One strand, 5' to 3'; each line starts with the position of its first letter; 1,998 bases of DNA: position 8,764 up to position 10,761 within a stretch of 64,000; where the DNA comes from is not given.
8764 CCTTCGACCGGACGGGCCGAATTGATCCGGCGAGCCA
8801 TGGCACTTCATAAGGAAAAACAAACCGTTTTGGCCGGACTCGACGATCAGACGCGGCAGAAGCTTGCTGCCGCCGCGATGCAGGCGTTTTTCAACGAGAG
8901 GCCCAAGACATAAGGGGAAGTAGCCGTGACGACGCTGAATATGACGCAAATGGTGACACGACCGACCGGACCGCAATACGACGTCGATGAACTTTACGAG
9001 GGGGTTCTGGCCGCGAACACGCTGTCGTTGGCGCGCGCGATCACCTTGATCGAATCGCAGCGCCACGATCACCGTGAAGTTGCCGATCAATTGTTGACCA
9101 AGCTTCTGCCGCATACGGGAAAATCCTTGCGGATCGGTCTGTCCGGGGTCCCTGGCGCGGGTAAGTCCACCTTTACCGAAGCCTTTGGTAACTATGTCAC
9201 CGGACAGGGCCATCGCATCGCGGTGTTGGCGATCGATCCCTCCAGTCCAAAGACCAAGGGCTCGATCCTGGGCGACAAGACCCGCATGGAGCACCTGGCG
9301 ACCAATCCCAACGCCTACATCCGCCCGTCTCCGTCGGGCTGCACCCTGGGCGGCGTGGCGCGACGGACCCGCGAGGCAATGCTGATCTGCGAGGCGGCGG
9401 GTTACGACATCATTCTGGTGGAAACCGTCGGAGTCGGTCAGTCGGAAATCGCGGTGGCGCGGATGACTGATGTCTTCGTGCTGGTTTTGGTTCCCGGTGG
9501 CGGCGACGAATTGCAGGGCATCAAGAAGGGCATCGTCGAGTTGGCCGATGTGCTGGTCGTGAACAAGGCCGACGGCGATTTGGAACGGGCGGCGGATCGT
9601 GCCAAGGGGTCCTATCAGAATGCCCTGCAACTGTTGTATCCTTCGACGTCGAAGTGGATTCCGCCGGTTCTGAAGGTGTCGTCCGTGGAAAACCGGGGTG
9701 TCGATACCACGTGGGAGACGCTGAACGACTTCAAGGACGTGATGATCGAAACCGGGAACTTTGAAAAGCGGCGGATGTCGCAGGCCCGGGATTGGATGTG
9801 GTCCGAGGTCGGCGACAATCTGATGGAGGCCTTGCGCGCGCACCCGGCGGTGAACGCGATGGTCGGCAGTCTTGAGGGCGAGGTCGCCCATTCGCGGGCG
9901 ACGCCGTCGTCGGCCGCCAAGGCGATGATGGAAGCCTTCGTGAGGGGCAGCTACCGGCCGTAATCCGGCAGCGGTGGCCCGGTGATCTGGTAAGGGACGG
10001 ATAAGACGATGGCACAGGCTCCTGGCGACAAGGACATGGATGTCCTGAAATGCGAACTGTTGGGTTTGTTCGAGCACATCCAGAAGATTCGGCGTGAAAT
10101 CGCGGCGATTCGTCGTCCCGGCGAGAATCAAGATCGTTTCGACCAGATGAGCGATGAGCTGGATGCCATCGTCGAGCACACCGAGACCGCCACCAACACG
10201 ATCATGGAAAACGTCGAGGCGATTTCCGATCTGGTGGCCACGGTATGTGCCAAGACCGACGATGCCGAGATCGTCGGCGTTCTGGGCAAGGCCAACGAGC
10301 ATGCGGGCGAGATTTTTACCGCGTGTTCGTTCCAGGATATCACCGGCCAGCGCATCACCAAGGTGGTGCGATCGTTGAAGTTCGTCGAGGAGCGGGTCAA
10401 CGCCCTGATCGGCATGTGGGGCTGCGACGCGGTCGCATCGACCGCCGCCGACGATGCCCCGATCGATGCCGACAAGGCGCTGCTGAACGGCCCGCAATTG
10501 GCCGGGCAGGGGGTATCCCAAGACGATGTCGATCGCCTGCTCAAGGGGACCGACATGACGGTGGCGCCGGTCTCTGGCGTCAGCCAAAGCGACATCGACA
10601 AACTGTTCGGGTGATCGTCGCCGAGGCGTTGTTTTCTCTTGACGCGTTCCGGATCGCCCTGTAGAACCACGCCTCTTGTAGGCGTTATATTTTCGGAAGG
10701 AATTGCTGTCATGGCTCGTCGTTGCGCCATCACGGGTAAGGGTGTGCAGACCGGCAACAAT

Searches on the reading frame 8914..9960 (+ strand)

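Call 27: search_protein_families(library=pfam, proteins=[window:8914-9960:+], max_evalue=0.001)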
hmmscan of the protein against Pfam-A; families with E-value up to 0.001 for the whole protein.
window:8914-9960:+ (349 aa): 3 families
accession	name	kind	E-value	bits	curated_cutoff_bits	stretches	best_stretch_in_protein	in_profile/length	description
PF03308.22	MeaB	-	3.2e-110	367.9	23.1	1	39-310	1-271/273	Methylmalonyl Co-A mutase-associated GTPase MeaB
PF02492.25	cobW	-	5.2e-05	23.3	20.7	1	74-223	3-157/180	CobW/HypB/UreG, nucleotide-binding domain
PF03029.23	ATP_bind_1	-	0.00041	20.7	27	0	77-113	2-38/240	Conserved hypothetical ATP binding protein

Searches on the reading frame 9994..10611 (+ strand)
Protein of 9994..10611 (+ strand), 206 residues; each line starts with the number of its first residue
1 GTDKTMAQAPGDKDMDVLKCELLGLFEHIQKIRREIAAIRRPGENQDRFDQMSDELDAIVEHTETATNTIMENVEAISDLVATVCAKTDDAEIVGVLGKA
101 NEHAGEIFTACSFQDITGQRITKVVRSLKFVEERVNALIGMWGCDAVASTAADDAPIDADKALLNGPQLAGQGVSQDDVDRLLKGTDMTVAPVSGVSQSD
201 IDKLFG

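Call 27: search_protein_families(library=pfam, proteins=[window:9994-10611:+], max_evalue=0.001)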
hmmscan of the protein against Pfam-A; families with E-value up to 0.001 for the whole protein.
window:9994-10611:+ (206 aa): 1 family
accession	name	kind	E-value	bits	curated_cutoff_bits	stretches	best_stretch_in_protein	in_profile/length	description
PF04344.18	CheZ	-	3.8e-13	50.2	30.7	1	99-184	113-199/203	Chemotaxis phosphatase, CheZ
